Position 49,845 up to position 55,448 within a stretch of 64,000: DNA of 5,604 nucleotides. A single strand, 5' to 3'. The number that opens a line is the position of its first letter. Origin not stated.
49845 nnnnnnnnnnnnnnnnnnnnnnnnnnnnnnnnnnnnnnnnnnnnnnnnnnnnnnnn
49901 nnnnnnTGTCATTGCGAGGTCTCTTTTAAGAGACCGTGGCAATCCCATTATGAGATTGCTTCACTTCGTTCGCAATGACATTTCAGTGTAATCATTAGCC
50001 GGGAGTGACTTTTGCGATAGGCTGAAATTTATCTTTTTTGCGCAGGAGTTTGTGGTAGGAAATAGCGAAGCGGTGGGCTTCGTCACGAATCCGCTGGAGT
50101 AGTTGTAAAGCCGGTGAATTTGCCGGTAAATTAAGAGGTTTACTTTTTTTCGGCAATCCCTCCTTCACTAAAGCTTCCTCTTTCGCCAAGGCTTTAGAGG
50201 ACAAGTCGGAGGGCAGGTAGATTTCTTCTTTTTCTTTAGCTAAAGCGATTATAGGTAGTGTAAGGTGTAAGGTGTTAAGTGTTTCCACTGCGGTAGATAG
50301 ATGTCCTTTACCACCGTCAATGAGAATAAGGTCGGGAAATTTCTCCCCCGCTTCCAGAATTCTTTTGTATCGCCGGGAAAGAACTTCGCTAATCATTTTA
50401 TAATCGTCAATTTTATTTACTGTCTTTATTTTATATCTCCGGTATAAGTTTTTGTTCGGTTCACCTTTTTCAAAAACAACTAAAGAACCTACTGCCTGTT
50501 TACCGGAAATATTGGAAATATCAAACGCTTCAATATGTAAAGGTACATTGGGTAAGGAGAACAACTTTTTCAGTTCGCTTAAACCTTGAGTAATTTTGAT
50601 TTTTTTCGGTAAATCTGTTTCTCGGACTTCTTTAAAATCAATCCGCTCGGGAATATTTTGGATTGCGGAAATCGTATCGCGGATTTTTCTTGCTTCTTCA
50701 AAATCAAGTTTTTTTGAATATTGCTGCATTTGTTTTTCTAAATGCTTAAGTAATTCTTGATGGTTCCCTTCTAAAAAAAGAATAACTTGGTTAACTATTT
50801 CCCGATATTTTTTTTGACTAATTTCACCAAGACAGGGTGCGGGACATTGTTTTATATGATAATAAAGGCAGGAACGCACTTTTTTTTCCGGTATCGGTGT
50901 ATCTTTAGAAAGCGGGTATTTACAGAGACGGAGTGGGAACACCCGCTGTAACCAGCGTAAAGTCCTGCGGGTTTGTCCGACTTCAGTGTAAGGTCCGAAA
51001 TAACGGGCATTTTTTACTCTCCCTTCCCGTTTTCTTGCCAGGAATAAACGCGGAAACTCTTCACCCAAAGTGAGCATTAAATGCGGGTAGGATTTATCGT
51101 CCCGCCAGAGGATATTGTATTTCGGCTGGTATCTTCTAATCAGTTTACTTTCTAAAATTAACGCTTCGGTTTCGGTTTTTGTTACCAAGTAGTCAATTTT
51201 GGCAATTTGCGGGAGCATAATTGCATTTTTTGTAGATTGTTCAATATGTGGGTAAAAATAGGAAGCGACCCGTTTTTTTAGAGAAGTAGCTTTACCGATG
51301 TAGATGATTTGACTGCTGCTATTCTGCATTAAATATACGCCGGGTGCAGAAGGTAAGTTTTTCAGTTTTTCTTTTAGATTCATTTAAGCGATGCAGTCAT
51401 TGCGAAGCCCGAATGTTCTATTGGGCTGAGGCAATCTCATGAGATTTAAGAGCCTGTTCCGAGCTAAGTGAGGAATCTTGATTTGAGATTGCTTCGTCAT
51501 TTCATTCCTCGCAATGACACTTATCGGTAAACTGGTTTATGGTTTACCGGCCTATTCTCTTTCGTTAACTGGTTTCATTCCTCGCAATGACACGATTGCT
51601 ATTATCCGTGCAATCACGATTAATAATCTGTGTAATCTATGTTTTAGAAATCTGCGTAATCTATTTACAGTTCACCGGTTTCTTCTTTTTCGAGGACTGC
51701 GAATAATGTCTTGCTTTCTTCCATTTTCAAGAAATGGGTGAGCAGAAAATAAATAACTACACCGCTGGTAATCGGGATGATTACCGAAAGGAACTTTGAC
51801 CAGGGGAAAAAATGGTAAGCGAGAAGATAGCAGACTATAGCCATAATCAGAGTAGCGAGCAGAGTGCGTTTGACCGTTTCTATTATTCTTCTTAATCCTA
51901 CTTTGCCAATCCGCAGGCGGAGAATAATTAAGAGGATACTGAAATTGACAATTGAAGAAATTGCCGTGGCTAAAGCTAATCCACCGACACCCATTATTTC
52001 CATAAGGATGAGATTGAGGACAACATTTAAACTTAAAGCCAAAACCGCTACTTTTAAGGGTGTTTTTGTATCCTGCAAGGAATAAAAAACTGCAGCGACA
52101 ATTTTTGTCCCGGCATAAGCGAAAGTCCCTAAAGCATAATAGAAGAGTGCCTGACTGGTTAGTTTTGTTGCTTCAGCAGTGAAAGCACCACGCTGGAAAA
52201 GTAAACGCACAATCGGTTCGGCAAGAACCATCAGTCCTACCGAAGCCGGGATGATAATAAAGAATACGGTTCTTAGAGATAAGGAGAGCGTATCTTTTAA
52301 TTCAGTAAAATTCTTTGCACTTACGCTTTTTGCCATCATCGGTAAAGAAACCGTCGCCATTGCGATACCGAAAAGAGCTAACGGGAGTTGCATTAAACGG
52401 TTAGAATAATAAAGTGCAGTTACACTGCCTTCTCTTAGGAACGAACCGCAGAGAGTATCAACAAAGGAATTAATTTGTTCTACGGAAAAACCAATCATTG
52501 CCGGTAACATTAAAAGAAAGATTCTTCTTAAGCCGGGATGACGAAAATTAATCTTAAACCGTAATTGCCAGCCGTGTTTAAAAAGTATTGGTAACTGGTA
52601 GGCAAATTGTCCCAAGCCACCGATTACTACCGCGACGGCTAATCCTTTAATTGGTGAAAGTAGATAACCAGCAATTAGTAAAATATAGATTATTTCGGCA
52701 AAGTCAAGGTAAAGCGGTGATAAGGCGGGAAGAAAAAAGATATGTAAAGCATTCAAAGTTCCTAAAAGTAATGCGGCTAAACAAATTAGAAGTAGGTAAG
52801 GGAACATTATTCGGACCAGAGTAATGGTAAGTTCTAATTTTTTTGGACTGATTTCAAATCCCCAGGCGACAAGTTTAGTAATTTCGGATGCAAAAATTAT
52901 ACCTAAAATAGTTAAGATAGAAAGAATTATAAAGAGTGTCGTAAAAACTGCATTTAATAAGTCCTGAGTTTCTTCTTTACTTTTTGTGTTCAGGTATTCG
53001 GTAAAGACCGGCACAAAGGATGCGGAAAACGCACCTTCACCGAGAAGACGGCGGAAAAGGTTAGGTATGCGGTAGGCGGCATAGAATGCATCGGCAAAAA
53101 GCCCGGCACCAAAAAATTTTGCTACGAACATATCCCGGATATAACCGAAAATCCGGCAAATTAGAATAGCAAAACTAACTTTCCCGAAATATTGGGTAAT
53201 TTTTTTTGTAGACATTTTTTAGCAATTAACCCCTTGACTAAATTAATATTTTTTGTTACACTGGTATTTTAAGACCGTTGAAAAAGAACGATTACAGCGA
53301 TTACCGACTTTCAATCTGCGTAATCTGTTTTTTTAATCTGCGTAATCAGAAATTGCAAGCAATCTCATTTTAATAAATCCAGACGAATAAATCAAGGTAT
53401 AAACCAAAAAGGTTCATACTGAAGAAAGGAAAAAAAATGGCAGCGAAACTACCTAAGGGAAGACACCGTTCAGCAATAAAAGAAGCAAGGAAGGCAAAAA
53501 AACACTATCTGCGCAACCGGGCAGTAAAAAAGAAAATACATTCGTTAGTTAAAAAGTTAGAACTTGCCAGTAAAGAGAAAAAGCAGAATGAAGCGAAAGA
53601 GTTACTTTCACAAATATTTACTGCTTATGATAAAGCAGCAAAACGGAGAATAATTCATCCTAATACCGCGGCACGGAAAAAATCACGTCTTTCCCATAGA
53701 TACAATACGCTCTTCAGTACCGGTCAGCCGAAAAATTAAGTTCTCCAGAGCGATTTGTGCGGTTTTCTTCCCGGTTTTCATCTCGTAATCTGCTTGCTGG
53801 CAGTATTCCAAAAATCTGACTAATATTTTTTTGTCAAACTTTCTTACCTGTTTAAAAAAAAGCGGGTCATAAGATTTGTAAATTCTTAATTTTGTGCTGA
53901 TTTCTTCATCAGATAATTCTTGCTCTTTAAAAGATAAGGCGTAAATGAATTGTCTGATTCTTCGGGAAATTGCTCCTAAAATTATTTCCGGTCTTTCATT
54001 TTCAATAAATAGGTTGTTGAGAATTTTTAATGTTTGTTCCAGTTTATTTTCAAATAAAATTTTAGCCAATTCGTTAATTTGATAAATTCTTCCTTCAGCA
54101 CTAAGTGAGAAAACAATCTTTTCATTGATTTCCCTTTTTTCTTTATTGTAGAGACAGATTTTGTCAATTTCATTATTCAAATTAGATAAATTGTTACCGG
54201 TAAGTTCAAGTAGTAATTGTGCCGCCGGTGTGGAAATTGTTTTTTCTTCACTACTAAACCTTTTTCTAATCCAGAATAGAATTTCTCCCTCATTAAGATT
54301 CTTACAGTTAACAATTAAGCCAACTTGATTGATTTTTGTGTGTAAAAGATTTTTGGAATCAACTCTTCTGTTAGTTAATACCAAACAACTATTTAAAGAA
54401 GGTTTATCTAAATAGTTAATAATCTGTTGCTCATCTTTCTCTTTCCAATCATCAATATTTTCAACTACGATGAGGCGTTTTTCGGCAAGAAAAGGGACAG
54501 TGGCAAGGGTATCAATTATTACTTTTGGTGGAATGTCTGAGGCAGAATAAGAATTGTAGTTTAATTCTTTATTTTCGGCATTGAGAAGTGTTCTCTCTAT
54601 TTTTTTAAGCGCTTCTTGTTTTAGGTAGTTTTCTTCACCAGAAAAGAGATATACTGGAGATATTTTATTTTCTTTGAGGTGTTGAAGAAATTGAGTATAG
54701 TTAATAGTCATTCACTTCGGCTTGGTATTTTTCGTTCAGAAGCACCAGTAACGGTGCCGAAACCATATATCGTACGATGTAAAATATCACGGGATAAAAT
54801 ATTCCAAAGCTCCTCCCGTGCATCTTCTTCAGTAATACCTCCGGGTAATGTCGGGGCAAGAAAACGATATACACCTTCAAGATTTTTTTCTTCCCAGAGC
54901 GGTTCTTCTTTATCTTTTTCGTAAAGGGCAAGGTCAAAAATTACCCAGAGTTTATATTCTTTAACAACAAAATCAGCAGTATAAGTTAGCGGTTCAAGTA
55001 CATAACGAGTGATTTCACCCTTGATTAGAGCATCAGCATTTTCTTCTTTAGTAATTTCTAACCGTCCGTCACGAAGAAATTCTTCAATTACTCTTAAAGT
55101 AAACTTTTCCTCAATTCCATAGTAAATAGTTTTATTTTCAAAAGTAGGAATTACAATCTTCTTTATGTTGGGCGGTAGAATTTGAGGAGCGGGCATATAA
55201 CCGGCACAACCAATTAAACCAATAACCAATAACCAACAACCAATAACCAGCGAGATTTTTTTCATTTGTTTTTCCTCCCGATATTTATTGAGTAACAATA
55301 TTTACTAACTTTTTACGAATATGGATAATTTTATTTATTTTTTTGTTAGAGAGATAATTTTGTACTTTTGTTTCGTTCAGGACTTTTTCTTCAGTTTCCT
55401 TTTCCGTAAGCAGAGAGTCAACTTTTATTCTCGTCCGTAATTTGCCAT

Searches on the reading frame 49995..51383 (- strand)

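Call 50: search_protein_families(library=pfam, proteins=[window:49995-51383:-])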
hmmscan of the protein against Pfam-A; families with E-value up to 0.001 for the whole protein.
window:49995-51383:- (462 aa): 3 families
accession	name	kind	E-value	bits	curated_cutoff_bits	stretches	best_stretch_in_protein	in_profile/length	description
PF08459.17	UvrC_RNaseH_dom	-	2.8e-55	186.9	22.3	1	273-441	2-159/159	UvrC RNAse H endonuclease domain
PF02151.25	UVR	-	1e-10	41.5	21.5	1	210-243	2-35/36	UvrB/uvrC motif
PF01541.30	GIY-YIG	-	9.2e-10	39.1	22.6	1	14-90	2-78/78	GIY-YIG catalytic domain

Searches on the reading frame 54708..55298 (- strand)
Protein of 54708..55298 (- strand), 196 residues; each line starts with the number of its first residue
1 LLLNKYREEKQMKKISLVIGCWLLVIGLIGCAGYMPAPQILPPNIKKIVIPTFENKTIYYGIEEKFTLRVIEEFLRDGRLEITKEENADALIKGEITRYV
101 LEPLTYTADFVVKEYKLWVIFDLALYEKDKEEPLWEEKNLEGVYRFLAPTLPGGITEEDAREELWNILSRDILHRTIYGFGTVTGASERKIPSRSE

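Call 50: search_protein_families(library=pfam, proteins=[window:54708-55298:-])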
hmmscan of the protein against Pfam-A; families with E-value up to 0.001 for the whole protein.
window:54708-55298:- (196 aa): 1 family
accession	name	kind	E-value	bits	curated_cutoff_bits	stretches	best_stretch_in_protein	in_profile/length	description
PF04390.17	LptE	-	5.8e-09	37.1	23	1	46-175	2-117/118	Lipopolysaccharide-assembly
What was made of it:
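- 55217..55249 (-): Heptamer array AACCAAT (+ strand) = ATTGGTT (coding strand) x4.7 encoding the LptE signal-peptide core (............). Pfam LptE (call 50).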
